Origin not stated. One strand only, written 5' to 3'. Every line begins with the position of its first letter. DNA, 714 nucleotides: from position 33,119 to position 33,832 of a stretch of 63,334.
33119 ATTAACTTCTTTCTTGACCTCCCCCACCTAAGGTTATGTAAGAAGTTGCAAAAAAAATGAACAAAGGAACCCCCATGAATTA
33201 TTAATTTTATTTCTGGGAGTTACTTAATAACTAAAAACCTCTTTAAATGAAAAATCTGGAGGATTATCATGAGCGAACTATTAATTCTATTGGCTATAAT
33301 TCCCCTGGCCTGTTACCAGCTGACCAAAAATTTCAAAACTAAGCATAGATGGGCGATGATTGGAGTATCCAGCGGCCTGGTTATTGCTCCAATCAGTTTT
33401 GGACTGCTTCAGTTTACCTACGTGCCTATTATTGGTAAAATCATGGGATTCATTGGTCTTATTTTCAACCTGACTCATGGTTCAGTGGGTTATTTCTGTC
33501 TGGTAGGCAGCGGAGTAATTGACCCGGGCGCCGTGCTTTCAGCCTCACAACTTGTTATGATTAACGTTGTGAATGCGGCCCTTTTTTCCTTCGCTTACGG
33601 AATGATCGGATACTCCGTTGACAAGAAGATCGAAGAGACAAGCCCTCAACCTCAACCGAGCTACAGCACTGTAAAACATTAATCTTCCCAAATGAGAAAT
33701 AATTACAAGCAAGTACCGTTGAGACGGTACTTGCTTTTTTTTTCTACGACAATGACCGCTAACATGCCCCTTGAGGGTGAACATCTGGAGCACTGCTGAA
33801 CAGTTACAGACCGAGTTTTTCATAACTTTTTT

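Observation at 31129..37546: Compact sigma54 regulon: five -24/-12 promoters, each preceded by the same pair of TTGCA-N4-YGCAA palindromes at fixed distances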

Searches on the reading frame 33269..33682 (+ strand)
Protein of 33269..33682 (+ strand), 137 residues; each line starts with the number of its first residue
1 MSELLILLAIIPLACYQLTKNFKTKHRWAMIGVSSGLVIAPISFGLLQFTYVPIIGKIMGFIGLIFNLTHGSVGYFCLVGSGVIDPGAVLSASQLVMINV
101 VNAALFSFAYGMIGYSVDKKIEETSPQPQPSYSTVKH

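Call 6: search_protein_families(library=pfam, proteins=[window:33269-33682:+], max_evalue=0.01)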
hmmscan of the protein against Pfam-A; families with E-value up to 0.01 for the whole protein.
window:33269-33682:+ (137 aa): 0 families

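Call 7: find_homologous_proteins(query=window:33269-33682:+)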
Query window:33269-33682:+ (137 aa): 53 proteins with E <= 0.001 among 87 candidates.
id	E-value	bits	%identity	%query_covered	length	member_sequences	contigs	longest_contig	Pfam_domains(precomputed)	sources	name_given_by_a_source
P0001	5.1e-83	294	100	100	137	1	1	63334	-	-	-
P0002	3.1e-67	243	81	100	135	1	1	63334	-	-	-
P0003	1.8e-57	211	68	94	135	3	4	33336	-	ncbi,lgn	ncbi:MAG: hypothetical protein ACOY4H_14230 [Thermodesulfobacteriota bacterium]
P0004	2.3e-57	211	70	94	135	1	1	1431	-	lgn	-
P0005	2.2e-56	207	68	99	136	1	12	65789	-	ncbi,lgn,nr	ncbi:MAG: hypothetical protein KQH63_14865 [Desulfobulbaceae bacterium]|nr:hypothetical protein [Des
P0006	6.1e-56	206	73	93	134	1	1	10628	-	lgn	-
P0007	7.6e-56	206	69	99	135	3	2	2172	-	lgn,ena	-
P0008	7.1e-55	203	71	93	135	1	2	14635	-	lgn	-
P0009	8.2e-55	202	69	94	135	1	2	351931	-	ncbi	ncbi:MAG: hypothetical protein V1706_03610 [Pseudomonadota bacterium]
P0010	1.0e-54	202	67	94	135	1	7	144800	-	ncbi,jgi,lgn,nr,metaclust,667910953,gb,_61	ncbi:MAG: hypothetical protein BM485_11045 [Desulfobulbaceae bacterium DB1]|nr:MAG: hypothetical pro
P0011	2.6e-54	201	65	99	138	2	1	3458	-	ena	-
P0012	2.8e-54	201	74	92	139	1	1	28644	-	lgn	-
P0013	2.7e-53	197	67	93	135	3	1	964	-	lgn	-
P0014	1.2e-52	195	63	99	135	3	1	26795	-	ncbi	-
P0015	2.7e-52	194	66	96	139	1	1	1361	-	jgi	jgi:hypothetical protein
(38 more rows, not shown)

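Call 9: find_related_loci(query=A1, collection=genome_contigs, flank=10000)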
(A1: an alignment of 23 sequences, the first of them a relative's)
Query A1 (137 aa) in genome_contigs; peptide patterns used: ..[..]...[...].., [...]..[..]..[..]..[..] (x = any residue, [..] = any of these).
127 stretches matched a pattern; 40 encode a relative of the query (tblastn E <= 1e-3); 40 distinct loci.
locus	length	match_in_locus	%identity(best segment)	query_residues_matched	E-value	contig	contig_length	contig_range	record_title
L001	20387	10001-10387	68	1-129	2e-62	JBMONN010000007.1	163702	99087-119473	MAG: Thermodesulfobacteriota bacterium isolate Betzabe_MAG077 MAG077_7, whole genome shotgun sequence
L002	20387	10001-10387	68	1-129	1e-62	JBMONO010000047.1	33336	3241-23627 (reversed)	MAG: Thermodesulfobacteriota bacterium isolate Betzabe_MAG078 MAG078_47, whole genome shotgun sequence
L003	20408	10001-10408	68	1-136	2e-61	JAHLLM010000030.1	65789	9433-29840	MAG: Desulfobulbaceae bacterium isolate MAG127 NODE_1213_length_65789_cov_193.446907, whole genome shotgun sequence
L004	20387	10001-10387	69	1-129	1e-60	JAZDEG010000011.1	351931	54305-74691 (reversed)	MAG: Pseudomonadota bacterium isolate MEGAHIT-group-0.128 k141_10793371, whole genome shotgun sequence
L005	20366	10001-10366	68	1-122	5e-57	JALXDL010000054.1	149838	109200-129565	MAG: Desulfobulbaceae bacterium isolate T2_metabat2_scaf2bin.285 T2_NODE_23_length_149838_cov_2.716340, whole genome sho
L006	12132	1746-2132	64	1-129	3e-56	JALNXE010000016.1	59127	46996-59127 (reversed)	MAG: Desulfobulbaceae bacterium isolate SO_2016_LW3 bin 20 scaffold00754_LW162_2016, whole genome shotgun sequence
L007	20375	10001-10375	65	1-125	8e-56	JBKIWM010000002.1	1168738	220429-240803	Thermodesulfobacteriota bacterium B35 contig_2, whole genome shotgun sequence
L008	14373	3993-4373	61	1-127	6e-52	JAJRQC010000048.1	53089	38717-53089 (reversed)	MAG: Deltaproteobacteria bacterium isolate Dive100_bin10.32 k141_244562, whole genome shotgun sequence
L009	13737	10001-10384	62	1-128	1e-51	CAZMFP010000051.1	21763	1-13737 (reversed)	MAG TPA_asm: uncultured Desulfocapsaceae bacterium isolate SRP167671_co2_271 genome assembly, contig: NODE_3238_length_2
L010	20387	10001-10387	59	1-128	1e-49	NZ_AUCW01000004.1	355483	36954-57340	Desulfogranum mediterraneum DSM 13871 G494DRAFT_scaffold00003.3_C, whole genome shotgun sequence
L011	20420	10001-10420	55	1-135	5e-49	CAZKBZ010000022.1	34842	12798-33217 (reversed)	MAG TPA_asm: uncultured Desulfobulbus sp. isolate SRP338002_co1_119 genome assembly, contig: NODE_1128_length_34842_cov_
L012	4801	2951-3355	56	1-133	1e-48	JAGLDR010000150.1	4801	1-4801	MAG: bacterium isolate SW_4_4 ROV167.bin.4.fa_150, whole genome shotgun sequence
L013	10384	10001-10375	57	1-125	7e-47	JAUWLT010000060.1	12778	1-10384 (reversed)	MAG: Desulfobulbaceae bacterium isolate CSMAG_2379 CSMAG_2379_k141_727917_length_12778_cov_19.8176, whole genome shotgun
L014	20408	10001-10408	51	1-137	3e-46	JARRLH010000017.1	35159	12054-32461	MAG: Desulfofustis sp. isolate Spart_067_MAG scaffold_866, whole genome shotgun sequence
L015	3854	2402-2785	55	1-125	3e-46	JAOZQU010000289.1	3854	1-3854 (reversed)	MAG: Desulfocapsa sp. isolate GMC6_bin_5 GMC6_41095_length_3854_cov_10.968150, whole genome shotgun sequence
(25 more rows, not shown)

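Call 27: search_protein_families(library=ncbifam, proteins=[window:33269-33682:+], max_evalue=0.001)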
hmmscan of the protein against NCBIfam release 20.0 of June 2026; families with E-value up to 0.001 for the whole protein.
window:33269-33682:+ (137 aa): 0 families

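Call 36: predict_structure(alignment_id=A1)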
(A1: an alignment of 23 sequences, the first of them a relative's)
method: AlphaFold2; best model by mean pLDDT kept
length: 137 residues; sequences in the alignment: 23
mean_pLDDT: 74.6   pTM: 0.64
mean pLDDT of the five models: 74.6, 71.9, 68.2, 59.7, 59.0
residues with pLDDT >= 90: 10; 70-90: 81; 50-70: 40; < 50: 6
segments of 3 or more residues with pLDDT < 50: 134-137
pLDDT, mean of each block of 10 residues (from residue 1): 72 86 88 85 67 60 56 72 76 79 86 90 71 49
secondary structure, 60 per line:
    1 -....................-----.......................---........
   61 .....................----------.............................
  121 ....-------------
elements in order: H2-21 H27-49 H53-81 H92-124

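Call 40: fold_search(model_id=the predicted structure, library=pdb)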
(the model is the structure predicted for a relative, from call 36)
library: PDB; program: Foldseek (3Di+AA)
matches with E <= 10: 104; with E <= 0.001: 0
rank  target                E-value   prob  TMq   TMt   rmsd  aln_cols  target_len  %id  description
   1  7d0j_L                1.8e+00  0.10  0.18  0.16  14.6       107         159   16  Photosystem I-LHCI-LHCII of Chlamydomonas reinhardtii (released 2021-03-03)
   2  9mh1_L                1.9e+00  0.16  0.21  0.22  12.7        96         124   12  Dunaliella tertiolecta PSI-LHCI supercomplex (released 2025-06-25)
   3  7bgi_L                2.1e+00  0.10  0.19  0.20  13.0       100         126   19  Photosystem I of a temperature sensitive mutant Chlamydomonas reinhardtii (released 2021-12-08)
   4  6j20                  2.3e+00  0.08  0.21  0.09  16.1       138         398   13  Crystal structure of the human NK1 substance P receptor (released 2019-03-06)
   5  3k1s_E                2.4e+00  0.15  0.26  0.32  16.5       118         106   14  Crystal Structure of the PTS Cellobiose Specific Enzyme IIA from Bacillus anthracis (released 2009-10-13)
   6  7zq9_L                2.4e+00  0.10  0.19  0.21  12.6        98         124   19  Dimeric PSI of Chlamydomonas reinhardtii at 2.74 A resolution (symmetry expanded) (released 2022-11-23)
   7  6akg_A                2.5e+00  0.15  0.27  0.21  10.0       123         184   14  Crystal structure of mouse claudin-3 P134G mutant in complex with C-terminal fragment of Clostridium perfringens enter (released 2019-02-20)
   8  8y02_R                2.5e+00  0.12  0.24  0.15  16.0       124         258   13  Cryo-EM structure of Short-wave-sensitive opsin 1 (released 2025-06-11)
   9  9kqp_L                2.5e+00  0.08  0.19  0.18  15.1       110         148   14  PSI-LHCI supercomplex binding with 10 Lhcas from C. subellipsoidea (released 2025-02-26)
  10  9jc2_A                2.8e+00  0.10  0.26  0.22  13.6       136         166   12  Engineering of ATP synthase Fo (released 2025-07-09)
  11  9jc2_C                3.1e+00  0.08  0.21  0.18  13.7       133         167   13  Engineering of ATP synthase Fo (released 2025-07-09)
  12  6b73_B                3.1e+00  0.08  0.21  0.13  13.3       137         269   13  Crystal Structure of a nanobody-stabilized active state of the kappa-opioid receptor (released 2018-01-17)
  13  7e1v_G                3.2e+00  0.08  0.22  0.18  14.9       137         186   11  Cryo-EM structure of apo hybrid respiratory supercomplex consisting of Mycobacterium tuberculosis complexIII and Mycob (released 2021-10-13)
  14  6s3l_D                3.4e+00  0.16  0.31  0.24   8.4       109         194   13  Structure of the core of the flagellar export apparatus from Vibrio mimicus, the FliPQR-FlhB complex. (released 2020-03-25)
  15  3k1s_A                3.4e+00  0.11  0.24  0.28  15.5       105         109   10  Crystal Structure of the PTS Cellobiose Specific Enzyme IIA from Bacillus anthracis (released 2009-10-13)
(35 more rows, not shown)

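Call 58: search_protein_representatives(alignment_id=A1)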
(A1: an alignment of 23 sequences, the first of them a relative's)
Query: 23 sequences, 137 profile positions. Proteins with E-value up to 0.001 (for the whole library): 142; up to 1e-10: 57; up to 1e-30: 9. The best 142 are listed.
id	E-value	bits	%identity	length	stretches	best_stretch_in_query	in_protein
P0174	3.1e-49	182.7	-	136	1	1-123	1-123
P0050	1.3e-48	180.6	-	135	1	1-108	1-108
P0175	5.9e-47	175.3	-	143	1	1-133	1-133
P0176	6.8e-40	152.4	-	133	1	1-125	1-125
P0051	3.7e-36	140.3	-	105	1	29-125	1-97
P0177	6.7e-36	139.5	-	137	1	1-126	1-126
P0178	1.1e-35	138.7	-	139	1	1-123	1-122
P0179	1.6e-34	135.0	-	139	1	1-128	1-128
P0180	2.2e-31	124.9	-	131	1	4-123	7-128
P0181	1.0e-26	109.8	-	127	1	1-122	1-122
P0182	3.2e-25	104.9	-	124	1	3-121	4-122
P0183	1.4e-24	102.8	-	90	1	1-66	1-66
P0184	1.4e-24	102.8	-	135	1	1-88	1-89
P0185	2.2e-24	102.2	-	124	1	3-120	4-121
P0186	1.2e-23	99.8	-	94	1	1-87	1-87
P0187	2.5e-23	98.8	-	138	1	5-128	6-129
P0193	3.1e-18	82.3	-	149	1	7-121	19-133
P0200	1.2e-16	77.1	-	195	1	4-126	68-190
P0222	6.4e-13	65.1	-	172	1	4-125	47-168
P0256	6.5e-08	48.8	-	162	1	8-122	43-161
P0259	8.3e-08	48.5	-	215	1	4-123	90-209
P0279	3.1e-06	43.4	-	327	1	6-119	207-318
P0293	2.6e-05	40.4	-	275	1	6-126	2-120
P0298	6.5e-05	39.1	-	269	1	4-126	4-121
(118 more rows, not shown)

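Call 59: search_protein_families(library=pfam, proteins=[P0279, P0293, P0298, P0259, P0200, P0181, P0187, P0193, P0222, P0256], max_evalue=0.01)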
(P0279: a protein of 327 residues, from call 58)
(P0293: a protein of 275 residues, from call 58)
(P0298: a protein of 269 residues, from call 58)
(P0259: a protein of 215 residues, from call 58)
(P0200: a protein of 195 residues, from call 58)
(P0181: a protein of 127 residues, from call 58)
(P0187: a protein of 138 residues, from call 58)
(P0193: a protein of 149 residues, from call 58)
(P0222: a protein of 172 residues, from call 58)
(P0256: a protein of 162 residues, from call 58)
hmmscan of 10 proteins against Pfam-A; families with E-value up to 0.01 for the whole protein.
P0279 (327 aa): 0 families

P0293 (275 aa): 0 families

P0298 (269 aa): 0 families

P0259 (215 aa): 0 families

P0200 (195 aa): 1 family
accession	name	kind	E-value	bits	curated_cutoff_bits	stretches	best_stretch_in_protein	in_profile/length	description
PF05512.16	AWPM-19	-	0.0009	19.8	27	1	71-133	7-70/142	AWPM-19-like family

P0181 (127 aa): 0 families

P0187 (138 aa): 0 families

P0193 (149 aa): 0 families

P0222 (172 aa): 0 families

P0256 (162 aa): 0 families
